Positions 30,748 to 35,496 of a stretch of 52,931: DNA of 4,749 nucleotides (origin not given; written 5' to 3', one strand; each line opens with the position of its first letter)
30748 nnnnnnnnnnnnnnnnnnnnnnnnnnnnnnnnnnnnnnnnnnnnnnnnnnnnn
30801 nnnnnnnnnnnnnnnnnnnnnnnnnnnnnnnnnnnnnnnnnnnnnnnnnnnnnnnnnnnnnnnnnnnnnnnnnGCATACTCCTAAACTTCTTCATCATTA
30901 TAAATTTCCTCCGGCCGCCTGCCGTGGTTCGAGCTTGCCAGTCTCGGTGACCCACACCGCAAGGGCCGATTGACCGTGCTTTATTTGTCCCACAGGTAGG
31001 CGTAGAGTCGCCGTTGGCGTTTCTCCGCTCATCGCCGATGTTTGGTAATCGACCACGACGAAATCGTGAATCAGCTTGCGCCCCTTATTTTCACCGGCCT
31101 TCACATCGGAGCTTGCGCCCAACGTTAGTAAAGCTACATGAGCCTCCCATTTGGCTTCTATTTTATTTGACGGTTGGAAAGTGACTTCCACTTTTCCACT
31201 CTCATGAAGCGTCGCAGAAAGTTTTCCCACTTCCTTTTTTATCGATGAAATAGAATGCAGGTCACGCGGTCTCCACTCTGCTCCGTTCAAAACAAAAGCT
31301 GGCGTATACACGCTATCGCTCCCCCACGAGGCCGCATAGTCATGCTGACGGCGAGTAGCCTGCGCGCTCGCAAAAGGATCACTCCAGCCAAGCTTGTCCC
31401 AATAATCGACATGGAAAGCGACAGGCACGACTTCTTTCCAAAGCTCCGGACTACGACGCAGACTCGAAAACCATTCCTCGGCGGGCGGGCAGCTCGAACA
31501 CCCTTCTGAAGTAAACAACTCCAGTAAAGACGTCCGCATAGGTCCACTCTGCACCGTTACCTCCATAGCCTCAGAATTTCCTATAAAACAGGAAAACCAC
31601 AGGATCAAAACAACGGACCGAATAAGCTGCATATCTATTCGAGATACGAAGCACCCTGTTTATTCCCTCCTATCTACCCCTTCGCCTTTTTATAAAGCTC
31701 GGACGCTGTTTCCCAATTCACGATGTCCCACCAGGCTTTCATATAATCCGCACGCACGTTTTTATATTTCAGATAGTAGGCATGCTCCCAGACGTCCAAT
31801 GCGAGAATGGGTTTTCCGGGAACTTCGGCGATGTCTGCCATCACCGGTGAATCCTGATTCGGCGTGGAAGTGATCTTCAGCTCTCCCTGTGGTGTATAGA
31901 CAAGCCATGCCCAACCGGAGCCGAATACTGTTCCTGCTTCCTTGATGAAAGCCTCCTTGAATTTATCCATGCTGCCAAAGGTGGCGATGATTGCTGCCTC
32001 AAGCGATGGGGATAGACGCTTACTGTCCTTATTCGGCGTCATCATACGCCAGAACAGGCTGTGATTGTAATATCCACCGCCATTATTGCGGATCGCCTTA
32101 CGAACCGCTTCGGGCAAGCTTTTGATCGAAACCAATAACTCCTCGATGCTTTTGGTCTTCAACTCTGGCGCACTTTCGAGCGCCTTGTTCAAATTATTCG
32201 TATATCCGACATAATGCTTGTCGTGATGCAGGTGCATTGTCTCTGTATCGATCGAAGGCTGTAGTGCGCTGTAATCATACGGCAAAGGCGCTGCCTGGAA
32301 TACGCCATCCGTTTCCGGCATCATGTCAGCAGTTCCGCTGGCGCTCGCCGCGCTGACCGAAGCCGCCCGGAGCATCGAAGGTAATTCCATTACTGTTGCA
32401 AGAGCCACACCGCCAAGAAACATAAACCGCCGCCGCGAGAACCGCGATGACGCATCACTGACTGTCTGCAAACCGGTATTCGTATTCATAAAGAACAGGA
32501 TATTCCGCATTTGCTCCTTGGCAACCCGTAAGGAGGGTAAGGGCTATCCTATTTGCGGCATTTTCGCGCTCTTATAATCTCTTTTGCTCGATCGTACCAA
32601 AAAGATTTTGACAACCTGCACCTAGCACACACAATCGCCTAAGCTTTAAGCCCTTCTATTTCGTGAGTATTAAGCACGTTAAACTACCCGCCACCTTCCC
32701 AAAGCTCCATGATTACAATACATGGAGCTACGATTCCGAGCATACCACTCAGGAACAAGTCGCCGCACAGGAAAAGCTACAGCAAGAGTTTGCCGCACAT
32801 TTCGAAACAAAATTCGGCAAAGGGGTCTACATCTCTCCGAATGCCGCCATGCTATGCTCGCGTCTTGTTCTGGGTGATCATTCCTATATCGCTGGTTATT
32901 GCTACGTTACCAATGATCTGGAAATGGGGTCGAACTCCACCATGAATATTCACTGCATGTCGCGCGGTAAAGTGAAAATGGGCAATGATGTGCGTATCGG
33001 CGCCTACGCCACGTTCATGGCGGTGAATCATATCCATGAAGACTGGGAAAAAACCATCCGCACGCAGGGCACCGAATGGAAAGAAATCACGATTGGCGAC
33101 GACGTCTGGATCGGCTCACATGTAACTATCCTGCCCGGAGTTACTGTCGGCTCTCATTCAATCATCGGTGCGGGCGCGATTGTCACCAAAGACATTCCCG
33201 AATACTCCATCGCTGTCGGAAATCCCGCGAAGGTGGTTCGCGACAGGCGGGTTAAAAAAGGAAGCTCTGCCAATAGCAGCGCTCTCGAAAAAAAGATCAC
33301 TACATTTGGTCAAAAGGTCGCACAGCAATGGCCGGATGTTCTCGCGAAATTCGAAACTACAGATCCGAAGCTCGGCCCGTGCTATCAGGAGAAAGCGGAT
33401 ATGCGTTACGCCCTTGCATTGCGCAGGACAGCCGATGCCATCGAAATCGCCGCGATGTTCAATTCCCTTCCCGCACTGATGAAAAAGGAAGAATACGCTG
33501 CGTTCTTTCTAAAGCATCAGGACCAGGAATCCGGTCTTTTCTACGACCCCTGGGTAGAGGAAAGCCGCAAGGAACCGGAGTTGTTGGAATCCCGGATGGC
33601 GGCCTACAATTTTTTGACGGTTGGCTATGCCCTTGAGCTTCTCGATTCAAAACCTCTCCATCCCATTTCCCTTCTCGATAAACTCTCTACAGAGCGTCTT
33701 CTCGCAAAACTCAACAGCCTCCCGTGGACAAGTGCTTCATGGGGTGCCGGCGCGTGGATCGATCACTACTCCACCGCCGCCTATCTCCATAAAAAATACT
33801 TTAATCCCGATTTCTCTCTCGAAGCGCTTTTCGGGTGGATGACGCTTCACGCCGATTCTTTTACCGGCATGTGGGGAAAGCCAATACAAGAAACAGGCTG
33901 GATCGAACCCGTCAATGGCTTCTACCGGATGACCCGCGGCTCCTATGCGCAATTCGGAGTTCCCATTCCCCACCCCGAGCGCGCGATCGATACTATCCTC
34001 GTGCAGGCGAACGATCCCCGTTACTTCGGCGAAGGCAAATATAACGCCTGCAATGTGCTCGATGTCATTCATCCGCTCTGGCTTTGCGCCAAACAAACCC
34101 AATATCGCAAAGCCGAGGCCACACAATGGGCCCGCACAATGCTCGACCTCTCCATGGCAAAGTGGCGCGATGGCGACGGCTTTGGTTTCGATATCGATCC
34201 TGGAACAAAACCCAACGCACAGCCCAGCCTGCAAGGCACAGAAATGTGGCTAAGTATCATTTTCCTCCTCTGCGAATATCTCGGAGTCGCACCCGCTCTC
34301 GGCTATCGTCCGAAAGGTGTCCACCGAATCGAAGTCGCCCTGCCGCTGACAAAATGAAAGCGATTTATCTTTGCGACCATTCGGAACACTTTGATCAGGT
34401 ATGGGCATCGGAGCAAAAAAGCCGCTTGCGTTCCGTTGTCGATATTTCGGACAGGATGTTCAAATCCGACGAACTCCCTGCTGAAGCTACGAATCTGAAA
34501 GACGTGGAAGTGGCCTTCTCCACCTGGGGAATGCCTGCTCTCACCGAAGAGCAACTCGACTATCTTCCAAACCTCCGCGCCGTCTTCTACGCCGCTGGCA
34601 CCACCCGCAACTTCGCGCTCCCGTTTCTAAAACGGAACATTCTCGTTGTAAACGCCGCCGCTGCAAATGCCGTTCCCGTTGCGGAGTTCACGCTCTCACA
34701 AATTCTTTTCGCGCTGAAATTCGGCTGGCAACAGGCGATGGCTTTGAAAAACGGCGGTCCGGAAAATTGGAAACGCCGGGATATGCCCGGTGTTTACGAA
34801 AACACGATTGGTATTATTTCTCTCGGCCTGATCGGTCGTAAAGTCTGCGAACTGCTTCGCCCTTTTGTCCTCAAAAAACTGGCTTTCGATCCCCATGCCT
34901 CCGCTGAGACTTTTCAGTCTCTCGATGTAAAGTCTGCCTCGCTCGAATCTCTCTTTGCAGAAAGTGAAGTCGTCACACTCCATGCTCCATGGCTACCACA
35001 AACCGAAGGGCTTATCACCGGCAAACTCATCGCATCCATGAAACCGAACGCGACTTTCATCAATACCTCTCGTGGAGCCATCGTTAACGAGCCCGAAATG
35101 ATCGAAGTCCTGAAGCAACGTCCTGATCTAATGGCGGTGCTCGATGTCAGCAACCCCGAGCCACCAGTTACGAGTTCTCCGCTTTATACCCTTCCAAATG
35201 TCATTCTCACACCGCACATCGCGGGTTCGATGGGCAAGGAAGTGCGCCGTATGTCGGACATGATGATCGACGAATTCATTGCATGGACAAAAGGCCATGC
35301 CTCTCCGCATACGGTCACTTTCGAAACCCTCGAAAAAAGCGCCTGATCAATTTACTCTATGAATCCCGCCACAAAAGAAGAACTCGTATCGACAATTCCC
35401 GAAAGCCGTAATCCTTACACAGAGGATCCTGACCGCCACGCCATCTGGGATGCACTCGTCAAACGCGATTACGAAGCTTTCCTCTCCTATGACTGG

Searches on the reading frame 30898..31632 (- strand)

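Call 12: search_protein_families(library=pfam, proteins=[window:30898-31632:-], max_evalue=0.001)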
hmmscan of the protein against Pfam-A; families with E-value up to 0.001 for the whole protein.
window:30898-31632:- (244 aa): 1 family
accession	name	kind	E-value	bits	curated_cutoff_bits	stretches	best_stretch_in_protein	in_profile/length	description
PF06764.17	DUF1223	-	2.7e-48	165.2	30.7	1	36-228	1-201/202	Protein of unknown function (DUF1223)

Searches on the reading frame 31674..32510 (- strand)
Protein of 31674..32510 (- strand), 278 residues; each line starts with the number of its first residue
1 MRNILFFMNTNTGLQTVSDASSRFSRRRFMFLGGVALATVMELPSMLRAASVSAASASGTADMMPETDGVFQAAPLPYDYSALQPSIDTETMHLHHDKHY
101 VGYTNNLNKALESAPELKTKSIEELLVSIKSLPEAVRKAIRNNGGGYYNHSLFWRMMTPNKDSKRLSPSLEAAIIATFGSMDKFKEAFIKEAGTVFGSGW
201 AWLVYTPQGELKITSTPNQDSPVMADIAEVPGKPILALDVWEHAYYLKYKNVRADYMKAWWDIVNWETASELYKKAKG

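Call 12: search_protein_families(library=pfam, proteins=[window:31674-32510:-], max_evalue=0.001)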
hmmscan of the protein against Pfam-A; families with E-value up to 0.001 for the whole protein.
window:31674-32510:- (278 aa): 2 families
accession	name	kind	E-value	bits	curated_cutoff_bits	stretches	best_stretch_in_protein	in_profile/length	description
PF02777.23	Sod_Fe_C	-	6.3e-40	135.8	20.9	1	169-271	4-101/102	Iron/manganese superoxide dismutases, C-terminal domain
PF00081.27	Sod_Fe_N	-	9.2e-25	87.4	27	1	71-157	2-81/82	Iron/manganese superoxide dismutases, alpha-hairpin domain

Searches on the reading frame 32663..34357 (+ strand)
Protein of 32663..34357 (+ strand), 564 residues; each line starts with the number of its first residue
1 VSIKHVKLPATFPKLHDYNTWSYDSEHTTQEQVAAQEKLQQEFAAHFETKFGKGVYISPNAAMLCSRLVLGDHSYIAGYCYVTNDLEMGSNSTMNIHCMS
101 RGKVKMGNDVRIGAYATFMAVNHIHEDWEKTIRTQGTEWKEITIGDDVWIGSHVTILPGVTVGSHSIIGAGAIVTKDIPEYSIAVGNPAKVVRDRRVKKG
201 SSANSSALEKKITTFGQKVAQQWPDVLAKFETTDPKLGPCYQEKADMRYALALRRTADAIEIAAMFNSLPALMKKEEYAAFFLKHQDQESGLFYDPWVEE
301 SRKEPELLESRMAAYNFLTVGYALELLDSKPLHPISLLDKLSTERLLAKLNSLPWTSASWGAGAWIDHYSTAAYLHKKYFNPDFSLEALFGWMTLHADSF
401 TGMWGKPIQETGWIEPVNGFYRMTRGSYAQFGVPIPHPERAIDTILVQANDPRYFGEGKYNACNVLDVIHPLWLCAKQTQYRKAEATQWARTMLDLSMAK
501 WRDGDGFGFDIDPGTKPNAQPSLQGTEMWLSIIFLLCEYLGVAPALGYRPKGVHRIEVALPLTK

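Call 12: search_protein_families(library=pfam, proteins=[window:32663-34357:+], max_evalue=0.001)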
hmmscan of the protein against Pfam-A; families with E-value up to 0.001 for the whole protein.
window:32663-34357:+ (564 aa): 2 families
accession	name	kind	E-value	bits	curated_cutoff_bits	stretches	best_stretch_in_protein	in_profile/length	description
PF00132.30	Hexapep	-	1.4e-15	56.7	27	1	142-176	2-36/36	Bacterial transferase hexapeptide (six repeats)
PF14602.12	Hexapep_2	-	8.3e-08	32.3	27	1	142-176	2-34/34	Hexapeptide repeat of succinyl-transferase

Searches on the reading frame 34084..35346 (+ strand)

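Call 12: search_protein_families(library=pfam, proteins=[window:34084-35346:+], max_evalue=0.001)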
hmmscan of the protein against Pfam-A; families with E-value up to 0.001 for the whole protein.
window:34084-35346:+ (420 aa): 2 families
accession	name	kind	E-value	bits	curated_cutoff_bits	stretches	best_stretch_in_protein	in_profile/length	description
PF02826.25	2-Hacid_dh_C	-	2.9e-42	144.5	25.1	1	228-380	22-178/178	D-isomer specific 2-hydroxyacid dehydrogenase, NAD binding domain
PF00389.36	2-Hacid_dh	-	2.9e-08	33.9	24.6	1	130-411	27-133/134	D-isomer specific 2-hydroxyacid dehydrogenase, catalytic domain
